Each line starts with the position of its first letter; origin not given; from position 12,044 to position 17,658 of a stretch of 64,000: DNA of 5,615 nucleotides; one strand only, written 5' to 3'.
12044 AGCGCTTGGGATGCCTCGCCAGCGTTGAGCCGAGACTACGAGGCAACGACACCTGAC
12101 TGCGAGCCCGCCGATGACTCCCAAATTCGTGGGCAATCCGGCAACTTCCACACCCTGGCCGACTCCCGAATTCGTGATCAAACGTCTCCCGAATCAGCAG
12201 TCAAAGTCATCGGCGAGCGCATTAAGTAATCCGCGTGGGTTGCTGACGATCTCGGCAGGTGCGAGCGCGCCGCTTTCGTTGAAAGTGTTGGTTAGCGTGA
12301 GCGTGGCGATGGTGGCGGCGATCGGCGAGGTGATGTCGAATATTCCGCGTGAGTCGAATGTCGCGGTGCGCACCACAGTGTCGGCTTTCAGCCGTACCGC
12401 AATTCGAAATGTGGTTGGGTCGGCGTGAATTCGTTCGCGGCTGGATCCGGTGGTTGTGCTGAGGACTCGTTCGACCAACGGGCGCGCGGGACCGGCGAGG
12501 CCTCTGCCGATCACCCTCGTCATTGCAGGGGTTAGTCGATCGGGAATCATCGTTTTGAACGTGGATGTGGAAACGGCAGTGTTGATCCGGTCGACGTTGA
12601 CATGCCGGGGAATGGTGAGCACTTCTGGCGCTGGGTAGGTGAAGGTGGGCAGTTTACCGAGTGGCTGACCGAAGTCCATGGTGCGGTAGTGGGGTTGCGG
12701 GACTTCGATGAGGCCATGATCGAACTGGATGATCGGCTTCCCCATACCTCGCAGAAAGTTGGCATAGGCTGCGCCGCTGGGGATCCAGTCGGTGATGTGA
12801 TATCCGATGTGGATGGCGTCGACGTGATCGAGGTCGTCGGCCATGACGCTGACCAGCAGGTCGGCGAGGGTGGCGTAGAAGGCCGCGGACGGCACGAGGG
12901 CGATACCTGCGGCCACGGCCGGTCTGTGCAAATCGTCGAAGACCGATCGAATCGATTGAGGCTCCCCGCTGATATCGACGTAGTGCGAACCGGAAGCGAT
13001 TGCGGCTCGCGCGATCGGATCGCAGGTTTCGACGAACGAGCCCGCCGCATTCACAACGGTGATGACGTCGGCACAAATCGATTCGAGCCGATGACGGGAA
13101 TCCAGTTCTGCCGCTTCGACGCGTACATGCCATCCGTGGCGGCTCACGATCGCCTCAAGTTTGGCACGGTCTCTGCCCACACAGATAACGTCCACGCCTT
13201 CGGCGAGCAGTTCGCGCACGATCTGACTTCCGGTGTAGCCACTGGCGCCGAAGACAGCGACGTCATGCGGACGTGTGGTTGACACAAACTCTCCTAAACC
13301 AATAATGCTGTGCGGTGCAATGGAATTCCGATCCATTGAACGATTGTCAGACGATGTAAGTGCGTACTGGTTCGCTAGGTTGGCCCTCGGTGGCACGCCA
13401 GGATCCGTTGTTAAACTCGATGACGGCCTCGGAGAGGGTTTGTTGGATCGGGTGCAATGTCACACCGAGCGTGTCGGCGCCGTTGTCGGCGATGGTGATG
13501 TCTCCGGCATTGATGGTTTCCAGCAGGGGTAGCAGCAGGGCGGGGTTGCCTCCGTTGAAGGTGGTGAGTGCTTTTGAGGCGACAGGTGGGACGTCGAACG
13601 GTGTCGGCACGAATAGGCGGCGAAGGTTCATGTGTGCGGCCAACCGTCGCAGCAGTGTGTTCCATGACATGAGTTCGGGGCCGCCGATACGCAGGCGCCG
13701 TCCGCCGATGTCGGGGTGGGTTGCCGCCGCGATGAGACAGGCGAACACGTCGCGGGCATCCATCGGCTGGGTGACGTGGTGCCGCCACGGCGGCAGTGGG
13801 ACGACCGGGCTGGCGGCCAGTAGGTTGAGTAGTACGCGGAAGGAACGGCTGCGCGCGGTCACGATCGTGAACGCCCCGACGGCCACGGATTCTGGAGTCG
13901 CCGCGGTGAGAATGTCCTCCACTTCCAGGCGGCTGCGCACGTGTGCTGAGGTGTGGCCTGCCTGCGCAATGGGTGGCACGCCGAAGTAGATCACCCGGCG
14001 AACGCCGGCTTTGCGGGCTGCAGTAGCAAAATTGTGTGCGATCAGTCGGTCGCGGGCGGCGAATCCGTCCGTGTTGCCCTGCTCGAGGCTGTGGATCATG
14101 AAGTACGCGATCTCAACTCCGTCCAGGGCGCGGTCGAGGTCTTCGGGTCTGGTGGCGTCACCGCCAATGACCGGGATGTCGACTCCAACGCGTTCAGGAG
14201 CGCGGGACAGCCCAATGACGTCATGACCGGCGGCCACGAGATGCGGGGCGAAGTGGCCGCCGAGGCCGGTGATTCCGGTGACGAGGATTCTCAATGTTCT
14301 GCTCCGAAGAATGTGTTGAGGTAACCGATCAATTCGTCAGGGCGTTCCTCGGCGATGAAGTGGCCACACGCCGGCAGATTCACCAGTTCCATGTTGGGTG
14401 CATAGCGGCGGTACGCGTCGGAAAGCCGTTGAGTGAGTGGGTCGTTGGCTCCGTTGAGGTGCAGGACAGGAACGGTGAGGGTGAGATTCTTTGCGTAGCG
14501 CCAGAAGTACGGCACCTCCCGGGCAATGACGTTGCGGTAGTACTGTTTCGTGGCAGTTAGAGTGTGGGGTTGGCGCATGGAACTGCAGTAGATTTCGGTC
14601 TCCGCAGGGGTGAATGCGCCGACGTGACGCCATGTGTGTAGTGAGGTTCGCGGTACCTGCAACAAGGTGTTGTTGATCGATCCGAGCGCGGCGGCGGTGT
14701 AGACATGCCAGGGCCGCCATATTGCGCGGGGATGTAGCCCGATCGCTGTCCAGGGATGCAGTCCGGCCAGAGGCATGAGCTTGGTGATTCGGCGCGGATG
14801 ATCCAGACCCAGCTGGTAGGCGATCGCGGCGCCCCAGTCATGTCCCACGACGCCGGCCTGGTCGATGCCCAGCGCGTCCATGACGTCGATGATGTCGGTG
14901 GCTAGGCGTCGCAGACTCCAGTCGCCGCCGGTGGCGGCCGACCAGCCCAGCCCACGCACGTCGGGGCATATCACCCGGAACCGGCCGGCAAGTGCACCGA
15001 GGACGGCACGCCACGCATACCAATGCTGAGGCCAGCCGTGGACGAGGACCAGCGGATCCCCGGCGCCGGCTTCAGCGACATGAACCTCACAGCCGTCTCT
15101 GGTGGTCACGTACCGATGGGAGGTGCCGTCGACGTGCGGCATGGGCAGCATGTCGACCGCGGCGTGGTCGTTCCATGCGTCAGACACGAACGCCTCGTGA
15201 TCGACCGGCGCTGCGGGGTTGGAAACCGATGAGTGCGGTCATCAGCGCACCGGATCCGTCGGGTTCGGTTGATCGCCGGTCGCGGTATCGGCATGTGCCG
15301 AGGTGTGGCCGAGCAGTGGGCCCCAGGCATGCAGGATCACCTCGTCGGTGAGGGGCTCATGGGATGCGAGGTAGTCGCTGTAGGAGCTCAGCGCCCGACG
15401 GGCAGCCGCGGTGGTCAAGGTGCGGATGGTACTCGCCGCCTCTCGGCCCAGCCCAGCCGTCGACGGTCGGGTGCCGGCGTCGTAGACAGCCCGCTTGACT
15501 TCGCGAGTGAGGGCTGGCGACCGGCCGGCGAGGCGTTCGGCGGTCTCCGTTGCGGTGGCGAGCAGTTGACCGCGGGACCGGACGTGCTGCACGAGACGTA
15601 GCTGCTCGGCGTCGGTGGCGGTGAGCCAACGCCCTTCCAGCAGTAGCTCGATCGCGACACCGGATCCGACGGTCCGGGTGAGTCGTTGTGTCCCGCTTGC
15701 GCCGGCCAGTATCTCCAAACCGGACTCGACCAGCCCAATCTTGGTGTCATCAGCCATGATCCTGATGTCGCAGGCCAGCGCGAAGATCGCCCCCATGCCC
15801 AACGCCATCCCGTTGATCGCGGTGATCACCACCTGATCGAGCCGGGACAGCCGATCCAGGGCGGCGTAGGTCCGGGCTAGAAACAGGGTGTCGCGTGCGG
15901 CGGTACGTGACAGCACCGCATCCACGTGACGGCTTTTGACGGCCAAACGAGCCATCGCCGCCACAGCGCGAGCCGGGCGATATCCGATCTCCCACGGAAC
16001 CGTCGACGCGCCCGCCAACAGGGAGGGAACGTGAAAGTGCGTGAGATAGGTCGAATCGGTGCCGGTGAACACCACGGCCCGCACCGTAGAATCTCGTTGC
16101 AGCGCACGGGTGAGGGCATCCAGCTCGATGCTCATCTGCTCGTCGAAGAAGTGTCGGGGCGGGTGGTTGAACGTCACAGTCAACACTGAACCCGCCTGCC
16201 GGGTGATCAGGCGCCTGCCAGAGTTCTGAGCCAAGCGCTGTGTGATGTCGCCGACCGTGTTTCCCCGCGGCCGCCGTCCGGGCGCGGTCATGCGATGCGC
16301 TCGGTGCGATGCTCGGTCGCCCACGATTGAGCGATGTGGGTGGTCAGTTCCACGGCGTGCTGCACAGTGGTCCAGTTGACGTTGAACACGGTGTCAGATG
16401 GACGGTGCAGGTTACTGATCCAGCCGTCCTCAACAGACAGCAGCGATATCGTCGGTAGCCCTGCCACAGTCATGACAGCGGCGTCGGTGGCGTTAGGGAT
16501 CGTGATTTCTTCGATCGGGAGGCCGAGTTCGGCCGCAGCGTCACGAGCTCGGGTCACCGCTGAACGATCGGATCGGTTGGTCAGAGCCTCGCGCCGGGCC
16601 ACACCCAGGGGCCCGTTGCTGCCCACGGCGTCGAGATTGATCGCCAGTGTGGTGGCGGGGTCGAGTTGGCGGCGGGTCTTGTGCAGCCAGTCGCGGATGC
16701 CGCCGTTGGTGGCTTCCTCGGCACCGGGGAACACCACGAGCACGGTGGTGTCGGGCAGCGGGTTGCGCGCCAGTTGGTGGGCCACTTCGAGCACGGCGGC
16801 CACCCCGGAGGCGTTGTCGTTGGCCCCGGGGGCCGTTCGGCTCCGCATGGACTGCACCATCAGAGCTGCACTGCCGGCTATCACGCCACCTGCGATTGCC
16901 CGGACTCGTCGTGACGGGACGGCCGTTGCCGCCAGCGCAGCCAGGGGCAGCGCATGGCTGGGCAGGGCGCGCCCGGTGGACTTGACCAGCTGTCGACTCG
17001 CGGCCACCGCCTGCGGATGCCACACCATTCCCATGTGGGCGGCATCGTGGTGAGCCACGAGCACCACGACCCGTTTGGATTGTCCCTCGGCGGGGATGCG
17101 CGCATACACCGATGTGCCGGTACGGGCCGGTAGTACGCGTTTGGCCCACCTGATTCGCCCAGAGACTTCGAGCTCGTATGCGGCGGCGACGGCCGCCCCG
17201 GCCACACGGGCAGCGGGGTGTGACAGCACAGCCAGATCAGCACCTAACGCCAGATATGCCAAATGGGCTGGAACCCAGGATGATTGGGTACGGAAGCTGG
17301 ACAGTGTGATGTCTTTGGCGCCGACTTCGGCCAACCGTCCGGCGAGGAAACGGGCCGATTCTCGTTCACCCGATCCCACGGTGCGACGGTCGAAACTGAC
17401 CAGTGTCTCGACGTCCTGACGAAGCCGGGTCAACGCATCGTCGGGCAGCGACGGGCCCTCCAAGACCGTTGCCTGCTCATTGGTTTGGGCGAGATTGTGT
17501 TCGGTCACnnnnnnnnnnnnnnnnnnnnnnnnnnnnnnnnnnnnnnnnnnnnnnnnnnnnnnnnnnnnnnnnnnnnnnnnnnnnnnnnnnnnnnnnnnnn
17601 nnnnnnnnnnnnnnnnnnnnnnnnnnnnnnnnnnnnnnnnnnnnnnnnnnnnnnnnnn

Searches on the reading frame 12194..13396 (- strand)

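Call 70: search_protein_families(library=pfam, proteins=[window:12194-13396:-])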
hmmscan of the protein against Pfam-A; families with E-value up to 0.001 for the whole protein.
window:12194-13396:- (400 aa): 4 families
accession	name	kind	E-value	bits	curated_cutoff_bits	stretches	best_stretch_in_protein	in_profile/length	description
PF03435.24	Sacchrp_dh_NADP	-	8.2e-12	46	25.1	1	46-167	1-128/129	Saccharopine dehydrogenase NADP binding domain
PF01370.27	Epimerase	-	8.3e-07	29.1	20.9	1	47-119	2-73/240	NAD dependent epimerase/dehydratase family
PF13460.12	NAD_binding_10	-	5.6e-06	26.8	27.2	1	50-123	1-73/184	NAD(P)H-binding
PF05368.20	NmrA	-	1.8e-05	24.9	27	1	46-136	5-98/298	NmrA-like family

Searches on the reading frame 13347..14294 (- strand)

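Call 70: search_protein_families(library=pfam, proteins=[window:13347-14294:-])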
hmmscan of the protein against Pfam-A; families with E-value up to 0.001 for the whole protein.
window:13347-14294:- (315 aa): 3 families
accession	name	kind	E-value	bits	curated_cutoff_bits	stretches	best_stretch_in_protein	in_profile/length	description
PF13460.12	NAD_binding_10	-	6.8e-11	42.8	27.2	1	11-111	6-103/184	NAD(P)H-binding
PF01370.27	Epimerase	-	4.4e-08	33.3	20.9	1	3-105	1-114/240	NAD dependent epimerase/dehydratase family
PF05368.20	NmrA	-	4e-07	30.4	27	1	2-135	4-140/298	NmrA-like family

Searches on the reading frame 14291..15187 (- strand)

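Call 70: search_protein_families(library=pfam, proteins=[window:14291-15187:-])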
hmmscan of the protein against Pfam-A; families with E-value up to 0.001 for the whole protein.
window:14291-15187:- (298 aa): 4 families
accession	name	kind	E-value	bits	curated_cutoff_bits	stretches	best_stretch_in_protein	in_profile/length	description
PF00561.26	Abhydrolase_1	-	2e-28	100.2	25.8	1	45-283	2-245/245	alpha/beta hydrolase fold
PF12697.13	Abhydrolase_6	-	7e-21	76.3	26.3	1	46-286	1-214/217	Alpha/beta hydrolase family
PF12146.15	Hydrolase_4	-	7e-08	32.5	27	1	46-278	7-234/239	Serine aminopeptidase, S33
PF03096.20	Ndr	-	0.00059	19.1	23.3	0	91-137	81-127/283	Ndr family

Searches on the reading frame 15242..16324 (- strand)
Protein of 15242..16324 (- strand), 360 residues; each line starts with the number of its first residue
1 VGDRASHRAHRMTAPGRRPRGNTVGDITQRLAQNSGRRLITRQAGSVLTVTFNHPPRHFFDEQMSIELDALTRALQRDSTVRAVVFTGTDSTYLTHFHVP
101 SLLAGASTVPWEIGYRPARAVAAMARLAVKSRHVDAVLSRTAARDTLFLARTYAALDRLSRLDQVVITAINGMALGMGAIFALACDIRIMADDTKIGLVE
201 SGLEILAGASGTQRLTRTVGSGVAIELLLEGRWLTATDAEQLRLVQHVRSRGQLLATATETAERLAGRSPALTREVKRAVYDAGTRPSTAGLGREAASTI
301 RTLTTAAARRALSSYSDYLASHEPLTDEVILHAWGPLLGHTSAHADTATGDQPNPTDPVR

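Call 70: search_protein_families(library=pfam, proteins=[window:15242-16324:-])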
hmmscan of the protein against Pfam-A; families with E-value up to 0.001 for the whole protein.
window:15242-16324:- (360 aa): 2 families
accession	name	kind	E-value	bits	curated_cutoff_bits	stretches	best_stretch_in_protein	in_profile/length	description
PF00378.25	ECH_1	-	1.4e-32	113.4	27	1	140-315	65-240/251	Enoyl-CoA hydratase/isomerase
PF16113.10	ECH_2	-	2.5e-08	34.3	27.2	1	144-284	69-203/335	Enoyl-CoA hydratase/isomerase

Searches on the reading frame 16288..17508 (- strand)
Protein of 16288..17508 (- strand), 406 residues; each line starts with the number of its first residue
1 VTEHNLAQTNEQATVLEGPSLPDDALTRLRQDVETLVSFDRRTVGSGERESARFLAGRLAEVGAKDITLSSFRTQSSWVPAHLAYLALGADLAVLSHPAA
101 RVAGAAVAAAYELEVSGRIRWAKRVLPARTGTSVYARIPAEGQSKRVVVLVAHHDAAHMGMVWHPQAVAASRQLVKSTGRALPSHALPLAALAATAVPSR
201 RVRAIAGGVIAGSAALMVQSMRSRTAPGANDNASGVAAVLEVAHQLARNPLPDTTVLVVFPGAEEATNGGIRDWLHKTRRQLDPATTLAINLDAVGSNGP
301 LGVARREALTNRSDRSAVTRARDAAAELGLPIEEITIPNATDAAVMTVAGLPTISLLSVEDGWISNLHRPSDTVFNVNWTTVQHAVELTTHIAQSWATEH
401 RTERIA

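Call 70: search_protein_families(library=pfam, proteins=[window:16288-17508:-])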
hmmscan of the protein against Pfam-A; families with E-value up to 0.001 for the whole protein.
window:16288-17508:- (406 aa): 2 families
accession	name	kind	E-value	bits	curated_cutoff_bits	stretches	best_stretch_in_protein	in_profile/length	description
PF04389.22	Peptidase_M28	-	5.2e-25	88.7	21.3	1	225-390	26-190/193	Peptidase family M28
PF01546.33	Peptidase_M20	-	2.1e-09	38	24.6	1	226-371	30-185/206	Peptidase family M20/M25/M40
